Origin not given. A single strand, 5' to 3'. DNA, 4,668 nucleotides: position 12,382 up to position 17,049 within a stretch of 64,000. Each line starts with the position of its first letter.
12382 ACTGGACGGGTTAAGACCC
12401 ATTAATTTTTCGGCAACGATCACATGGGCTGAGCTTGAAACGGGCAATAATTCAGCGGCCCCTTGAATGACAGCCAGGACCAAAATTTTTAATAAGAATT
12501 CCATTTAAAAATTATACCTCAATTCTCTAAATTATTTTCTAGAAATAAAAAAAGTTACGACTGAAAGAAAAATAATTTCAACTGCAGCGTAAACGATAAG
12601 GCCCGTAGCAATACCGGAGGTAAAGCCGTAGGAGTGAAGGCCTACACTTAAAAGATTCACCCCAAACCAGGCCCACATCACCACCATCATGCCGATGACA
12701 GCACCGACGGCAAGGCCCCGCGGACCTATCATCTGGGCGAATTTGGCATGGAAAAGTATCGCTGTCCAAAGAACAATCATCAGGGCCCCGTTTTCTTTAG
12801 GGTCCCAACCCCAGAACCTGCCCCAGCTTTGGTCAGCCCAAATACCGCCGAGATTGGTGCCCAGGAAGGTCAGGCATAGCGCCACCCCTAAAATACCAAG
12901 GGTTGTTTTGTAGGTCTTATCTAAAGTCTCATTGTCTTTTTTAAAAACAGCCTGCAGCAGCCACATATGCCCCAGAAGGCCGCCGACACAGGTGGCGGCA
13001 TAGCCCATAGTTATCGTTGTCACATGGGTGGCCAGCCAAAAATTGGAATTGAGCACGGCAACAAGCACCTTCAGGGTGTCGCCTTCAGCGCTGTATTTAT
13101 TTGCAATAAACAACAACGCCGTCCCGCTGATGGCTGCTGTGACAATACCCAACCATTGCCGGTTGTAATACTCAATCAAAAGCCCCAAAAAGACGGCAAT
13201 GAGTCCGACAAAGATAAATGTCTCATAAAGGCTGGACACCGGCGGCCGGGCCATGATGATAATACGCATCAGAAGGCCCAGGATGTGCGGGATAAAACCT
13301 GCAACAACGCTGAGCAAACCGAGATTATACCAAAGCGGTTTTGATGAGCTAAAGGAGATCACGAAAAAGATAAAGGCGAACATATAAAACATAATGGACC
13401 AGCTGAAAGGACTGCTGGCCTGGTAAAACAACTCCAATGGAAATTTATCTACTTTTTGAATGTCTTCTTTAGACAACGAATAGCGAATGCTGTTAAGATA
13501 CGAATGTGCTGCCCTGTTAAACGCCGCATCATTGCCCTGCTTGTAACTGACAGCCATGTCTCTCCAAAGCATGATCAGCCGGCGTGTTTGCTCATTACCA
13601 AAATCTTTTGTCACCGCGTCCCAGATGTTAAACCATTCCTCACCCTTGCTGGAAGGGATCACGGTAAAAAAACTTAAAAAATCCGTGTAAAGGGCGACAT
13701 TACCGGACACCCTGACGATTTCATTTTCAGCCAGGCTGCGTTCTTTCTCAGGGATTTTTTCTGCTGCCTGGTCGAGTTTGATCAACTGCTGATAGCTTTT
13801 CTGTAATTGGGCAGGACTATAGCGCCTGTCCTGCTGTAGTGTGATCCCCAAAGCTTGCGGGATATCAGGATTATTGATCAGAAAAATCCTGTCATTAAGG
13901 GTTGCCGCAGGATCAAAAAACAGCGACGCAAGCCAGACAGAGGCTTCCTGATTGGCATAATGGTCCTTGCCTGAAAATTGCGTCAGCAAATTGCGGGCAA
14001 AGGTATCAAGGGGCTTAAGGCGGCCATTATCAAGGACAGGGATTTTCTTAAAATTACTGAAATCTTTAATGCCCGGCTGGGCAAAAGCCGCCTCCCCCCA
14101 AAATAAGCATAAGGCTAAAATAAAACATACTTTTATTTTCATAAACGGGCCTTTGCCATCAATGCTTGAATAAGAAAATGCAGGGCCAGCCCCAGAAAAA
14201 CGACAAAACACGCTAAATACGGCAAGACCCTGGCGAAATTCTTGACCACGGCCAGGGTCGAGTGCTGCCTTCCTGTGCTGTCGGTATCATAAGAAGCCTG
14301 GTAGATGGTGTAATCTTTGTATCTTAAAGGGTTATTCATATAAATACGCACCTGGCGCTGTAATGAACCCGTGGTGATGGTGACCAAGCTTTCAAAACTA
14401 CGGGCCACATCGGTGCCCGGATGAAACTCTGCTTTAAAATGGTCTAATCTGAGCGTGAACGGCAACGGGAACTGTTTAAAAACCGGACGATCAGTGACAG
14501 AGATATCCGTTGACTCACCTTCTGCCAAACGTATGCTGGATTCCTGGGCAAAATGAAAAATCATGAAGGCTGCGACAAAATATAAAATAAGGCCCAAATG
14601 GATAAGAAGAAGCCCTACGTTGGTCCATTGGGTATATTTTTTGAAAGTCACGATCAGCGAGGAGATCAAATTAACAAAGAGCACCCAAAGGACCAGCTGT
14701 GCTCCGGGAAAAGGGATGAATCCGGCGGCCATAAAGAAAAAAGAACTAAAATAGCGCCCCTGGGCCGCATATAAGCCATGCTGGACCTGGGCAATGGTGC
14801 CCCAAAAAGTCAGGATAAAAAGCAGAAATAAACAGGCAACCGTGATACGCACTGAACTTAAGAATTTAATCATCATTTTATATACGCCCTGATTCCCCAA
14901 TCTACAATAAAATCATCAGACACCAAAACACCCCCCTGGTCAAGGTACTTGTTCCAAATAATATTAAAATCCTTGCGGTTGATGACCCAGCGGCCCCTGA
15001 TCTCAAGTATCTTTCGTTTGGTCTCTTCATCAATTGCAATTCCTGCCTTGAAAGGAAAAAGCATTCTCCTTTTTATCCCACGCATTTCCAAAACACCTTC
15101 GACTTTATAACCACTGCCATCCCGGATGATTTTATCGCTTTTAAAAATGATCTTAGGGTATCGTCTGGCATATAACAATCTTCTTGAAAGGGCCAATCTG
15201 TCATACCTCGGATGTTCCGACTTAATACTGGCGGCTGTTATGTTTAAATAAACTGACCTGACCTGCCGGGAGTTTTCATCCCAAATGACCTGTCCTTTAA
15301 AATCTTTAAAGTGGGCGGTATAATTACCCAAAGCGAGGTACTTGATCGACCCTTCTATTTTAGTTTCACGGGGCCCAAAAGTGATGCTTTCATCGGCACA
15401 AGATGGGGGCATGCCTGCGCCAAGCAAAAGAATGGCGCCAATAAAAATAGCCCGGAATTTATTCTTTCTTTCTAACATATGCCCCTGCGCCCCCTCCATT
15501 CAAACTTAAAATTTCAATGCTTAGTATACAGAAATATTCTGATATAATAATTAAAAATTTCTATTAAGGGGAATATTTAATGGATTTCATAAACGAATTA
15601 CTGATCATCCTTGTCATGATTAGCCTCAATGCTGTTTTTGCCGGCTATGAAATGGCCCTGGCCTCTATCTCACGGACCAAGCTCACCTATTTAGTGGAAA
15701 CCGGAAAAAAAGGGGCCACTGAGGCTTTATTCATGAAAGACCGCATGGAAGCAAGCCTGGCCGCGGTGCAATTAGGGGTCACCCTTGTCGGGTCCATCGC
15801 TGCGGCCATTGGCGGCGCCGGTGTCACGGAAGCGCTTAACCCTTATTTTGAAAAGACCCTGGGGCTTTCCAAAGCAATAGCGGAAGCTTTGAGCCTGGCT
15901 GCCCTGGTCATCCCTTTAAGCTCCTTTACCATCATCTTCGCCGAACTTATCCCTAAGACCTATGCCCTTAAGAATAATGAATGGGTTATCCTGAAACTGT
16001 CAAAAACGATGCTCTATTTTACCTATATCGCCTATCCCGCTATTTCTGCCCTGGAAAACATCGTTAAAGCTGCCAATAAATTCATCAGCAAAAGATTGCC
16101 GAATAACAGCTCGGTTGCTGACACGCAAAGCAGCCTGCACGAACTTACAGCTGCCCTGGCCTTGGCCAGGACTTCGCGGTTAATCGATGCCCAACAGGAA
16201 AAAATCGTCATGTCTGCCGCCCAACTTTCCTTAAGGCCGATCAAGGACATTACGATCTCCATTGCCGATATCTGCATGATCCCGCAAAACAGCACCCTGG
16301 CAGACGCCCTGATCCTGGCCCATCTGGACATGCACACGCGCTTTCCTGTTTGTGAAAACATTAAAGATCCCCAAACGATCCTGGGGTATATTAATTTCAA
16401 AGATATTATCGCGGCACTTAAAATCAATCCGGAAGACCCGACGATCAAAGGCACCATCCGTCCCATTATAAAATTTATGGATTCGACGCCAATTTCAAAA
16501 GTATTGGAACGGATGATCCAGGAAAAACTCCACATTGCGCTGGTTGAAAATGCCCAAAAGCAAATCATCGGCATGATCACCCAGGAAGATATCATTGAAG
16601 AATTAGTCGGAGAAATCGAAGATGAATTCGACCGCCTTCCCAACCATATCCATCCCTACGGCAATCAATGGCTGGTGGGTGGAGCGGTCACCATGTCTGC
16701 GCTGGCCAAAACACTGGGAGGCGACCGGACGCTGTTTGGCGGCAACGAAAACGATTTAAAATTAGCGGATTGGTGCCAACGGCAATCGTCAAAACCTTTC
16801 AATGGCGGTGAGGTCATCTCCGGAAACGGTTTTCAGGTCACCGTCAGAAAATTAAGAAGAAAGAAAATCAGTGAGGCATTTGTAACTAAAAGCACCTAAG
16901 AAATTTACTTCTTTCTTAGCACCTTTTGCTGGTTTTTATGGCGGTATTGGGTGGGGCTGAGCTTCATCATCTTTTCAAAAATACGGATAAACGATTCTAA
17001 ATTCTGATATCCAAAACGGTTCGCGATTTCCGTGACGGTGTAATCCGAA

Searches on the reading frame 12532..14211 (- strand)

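Call 55: search_protein_families(library=pfam, proteins=[window:12532-14211:-], max_evalue=0.0001)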
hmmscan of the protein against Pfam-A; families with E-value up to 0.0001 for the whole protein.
window:12532-14211:- (559 aa): 1 family
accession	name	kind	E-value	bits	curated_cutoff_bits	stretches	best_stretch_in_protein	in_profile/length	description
PF01578.25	Cytochrom_C_asm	-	8.4e-24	84.8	29.9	1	326-526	2-212/212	Cytochrome C assembly protein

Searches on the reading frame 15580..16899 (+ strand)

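Call 55: search_protein_families(library=pfam, proteins=[window:15580-16899:+], max_evalue=0.0001)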
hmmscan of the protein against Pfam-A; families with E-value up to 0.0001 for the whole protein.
window:15580-16899:+ (439 aa): 2 families
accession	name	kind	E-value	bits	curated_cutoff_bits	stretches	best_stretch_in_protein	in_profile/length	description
PF01595.25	CNNM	-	3.6e-29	102.2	28.4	1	8-204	1-179/181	Cyclin M transmembrane N-terminal domain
PF00571.33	CBS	-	1.5e-11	44.9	24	1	294-343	7-56/57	CBS domain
